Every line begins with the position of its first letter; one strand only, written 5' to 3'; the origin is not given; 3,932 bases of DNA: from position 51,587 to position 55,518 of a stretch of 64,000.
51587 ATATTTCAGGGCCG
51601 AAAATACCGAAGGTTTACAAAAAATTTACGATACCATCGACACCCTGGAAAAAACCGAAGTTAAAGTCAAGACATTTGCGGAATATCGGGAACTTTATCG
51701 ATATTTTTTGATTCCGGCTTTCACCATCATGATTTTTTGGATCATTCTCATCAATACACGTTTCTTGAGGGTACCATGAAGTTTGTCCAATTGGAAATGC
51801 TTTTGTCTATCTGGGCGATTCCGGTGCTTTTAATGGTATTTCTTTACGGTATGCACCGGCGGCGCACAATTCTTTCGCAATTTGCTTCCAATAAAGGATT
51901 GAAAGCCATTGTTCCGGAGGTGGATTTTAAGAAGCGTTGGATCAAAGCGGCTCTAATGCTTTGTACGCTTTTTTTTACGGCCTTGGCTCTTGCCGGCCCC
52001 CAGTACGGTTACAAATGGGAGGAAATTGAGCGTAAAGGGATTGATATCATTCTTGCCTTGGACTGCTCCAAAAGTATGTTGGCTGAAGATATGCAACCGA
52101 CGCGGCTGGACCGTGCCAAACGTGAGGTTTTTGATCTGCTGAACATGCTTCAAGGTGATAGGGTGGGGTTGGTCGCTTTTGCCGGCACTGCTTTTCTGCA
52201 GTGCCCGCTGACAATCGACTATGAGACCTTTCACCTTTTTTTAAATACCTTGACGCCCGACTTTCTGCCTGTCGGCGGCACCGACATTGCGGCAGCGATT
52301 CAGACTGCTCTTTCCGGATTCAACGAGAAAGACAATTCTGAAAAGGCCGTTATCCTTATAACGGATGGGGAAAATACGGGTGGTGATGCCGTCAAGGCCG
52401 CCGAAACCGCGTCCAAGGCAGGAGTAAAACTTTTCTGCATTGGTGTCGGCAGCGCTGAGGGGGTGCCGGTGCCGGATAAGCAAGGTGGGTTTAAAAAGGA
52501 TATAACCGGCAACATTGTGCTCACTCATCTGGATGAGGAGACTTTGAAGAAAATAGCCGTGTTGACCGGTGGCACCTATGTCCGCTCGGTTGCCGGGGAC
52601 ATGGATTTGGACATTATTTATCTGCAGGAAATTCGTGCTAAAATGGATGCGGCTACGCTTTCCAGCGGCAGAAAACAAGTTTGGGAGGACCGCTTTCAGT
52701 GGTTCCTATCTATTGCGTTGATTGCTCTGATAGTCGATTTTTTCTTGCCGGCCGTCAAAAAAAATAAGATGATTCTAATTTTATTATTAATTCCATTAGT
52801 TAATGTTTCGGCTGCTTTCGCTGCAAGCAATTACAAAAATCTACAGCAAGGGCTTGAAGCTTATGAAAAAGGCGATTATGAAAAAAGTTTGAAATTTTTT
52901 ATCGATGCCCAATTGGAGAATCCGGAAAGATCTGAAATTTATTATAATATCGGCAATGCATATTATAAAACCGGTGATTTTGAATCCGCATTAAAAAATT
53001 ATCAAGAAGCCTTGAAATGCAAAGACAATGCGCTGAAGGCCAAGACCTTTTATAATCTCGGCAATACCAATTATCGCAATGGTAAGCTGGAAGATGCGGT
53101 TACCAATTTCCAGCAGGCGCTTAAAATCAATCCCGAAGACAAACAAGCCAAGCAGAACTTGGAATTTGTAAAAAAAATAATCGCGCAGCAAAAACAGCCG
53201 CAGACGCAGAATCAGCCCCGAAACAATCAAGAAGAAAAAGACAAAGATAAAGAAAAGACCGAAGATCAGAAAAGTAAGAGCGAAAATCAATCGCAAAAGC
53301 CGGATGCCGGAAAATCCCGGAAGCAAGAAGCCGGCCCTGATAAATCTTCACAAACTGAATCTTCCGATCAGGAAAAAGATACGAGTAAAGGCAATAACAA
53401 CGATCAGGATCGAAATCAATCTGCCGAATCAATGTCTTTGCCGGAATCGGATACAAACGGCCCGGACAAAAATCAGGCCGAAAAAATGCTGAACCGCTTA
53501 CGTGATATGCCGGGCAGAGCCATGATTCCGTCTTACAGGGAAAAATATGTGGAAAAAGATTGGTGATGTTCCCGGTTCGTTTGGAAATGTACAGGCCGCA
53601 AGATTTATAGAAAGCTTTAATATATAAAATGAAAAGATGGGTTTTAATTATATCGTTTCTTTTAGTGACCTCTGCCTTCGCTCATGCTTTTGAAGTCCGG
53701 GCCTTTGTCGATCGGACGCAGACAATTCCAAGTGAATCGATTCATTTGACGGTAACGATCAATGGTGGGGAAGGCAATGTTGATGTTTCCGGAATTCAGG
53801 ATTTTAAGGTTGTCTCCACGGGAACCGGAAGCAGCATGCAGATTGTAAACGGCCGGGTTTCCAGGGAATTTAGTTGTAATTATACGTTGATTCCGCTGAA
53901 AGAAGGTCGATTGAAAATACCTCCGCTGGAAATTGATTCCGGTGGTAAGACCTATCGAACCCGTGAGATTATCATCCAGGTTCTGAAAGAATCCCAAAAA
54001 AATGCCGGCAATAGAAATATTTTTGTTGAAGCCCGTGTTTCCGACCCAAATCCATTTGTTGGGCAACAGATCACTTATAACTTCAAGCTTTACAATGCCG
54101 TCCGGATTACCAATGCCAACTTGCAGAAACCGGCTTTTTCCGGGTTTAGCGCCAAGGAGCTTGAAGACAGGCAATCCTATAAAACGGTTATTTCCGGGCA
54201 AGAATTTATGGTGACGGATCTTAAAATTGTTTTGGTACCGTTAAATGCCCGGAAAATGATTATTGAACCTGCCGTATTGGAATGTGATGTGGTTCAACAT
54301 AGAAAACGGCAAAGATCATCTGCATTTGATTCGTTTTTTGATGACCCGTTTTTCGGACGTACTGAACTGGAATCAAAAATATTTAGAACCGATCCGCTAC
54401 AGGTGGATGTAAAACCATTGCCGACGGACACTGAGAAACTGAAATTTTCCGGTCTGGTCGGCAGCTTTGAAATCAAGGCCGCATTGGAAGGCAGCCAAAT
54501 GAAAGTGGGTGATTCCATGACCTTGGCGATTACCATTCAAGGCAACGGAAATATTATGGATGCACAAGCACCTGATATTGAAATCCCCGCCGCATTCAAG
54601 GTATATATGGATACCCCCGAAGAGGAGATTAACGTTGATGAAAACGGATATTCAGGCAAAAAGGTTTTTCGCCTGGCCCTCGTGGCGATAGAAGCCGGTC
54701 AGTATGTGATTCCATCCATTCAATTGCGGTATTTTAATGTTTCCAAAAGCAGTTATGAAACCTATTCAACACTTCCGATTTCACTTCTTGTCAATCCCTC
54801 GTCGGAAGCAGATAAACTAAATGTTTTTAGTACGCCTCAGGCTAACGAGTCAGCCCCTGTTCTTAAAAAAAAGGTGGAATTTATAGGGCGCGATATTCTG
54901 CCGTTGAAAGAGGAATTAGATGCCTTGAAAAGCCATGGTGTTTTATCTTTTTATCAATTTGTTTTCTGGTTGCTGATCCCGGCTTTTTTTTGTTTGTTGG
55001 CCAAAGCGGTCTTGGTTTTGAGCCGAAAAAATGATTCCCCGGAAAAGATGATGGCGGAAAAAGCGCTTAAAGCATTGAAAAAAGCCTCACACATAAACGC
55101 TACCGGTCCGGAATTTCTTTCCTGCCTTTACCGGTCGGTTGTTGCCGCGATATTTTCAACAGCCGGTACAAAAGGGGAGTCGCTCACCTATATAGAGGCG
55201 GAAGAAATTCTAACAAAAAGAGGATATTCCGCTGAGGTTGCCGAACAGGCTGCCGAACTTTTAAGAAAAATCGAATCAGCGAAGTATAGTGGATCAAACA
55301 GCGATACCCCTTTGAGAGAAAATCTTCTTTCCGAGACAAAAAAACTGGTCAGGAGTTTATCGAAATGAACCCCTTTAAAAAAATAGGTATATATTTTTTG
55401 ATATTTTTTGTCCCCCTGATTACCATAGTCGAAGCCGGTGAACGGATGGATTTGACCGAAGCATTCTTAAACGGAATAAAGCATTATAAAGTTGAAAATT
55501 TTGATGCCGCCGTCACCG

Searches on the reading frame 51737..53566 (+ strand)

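Call 98: search_protein_families(library=pfam, proteins=[window:51737-53566:+], max_evalue=0.00001)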
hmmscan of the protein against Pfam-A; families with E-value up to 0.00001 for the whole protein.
window:51737-53566:+ (609 aa): 14 families
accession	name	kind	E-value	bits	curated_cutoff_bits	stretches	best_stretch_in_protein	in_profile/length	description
PF13519.12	VWA_2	-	3e-21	76.5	27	1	104-212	1-107/107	von Willebrand factor type A domain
PF00515.34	TPR_1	-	6.1e-20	70.6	27.8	2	435-468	1-34/34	Tetratricopeptide repeat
PF07719.23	TPR_2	-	4e-19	67.5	27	2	400-429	2-31/34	Tetratricopeptide repeat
PF00092.34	VWA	-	1.3e-18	68.2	23.8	1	103-240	1-142/174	von Willebrand factor type A domain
PF13424.12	TPR_12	-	2.2e-16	60.2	30.1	1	399-465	3-75/77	Tetratricopeptide repeat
PF13181.12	TPR_8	-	5.1e-13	48.5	25.7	0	400-427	2-29/34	Tetratricopeptide repeat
PF13414.12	TPR_11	-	1.4e-12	47.5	26.8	1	406-449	1-42/42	TPR repeat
PF13432.12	TPR_16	-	5.1e-12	46.4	32.7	1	369-430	1-62/65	Tetratricopeptide repeat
PF13374.12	TPR_10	-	1.1e-08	35.3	27.5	0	401-428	4-31/42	Tetratricopeptide repeat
PF14559.12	TPR_19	-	1.9e-08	34.9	25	0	376-431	2-57/68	Tetratricopeptide repeat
PF13428.12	TPR_14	-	7.8e-07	29.6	23.5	0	439-473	5-39/44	Tetratricopeptide repeat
PF13174.12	TPR_6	-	1.3e-06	29.1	26.3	0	402-427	3-28/33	Tetratricopeptide repeat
PF13176.12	TPR_7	-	6.9e-06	26.2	27.9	0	402-426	2-26/36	Tetratricopeptide repeat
PF07584.16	BatA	-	7.1e-06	26.8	25.9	1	14-88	1-77/77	Aerotolerance regulator N-terminal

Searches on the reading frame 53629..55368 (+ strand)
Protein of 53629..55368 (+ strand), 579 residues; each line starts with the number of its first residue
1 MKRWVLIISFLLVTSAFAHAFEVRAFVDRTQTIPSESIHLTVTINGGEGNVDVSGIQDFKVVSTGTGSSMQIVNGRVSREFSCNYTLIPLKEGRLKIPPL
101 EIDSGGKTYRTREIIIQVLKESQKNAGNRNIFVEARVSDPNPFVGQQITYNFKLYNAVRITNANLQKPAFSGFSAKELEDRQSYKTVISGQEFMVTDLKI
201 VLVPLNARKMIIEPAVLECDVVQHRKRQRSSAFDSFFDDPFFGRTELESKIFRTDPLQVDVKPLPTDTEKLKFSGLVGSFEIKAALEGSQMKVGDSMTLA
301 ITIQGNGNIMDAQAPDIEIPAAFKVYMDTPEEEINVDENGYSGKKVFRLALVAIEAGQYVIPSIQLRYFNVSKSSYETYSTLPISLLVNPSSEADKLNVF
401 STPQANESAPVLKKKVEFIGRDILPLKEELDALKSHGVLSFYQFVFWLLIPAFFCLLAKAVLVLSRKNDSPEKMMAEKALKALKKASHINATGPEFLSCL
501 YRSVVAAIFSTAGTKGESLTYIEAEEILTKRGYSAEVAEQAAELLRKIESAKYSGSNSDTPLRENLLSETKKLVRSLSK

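Call 98: search_protein_families(library=pfam, proteins=[window:53629-55368:+], max_evalue=0.00001)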
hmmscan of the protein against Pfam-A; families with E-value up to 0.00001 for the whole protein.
window:53629-55368:+ (579 aa): 1 family
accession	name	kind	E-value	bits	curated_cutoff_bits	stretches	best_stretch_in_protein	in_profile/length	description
PF13584.12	BatD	-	4.8e-38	130.1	24.1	2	27-118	3-92/92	BatD DUF11 like domain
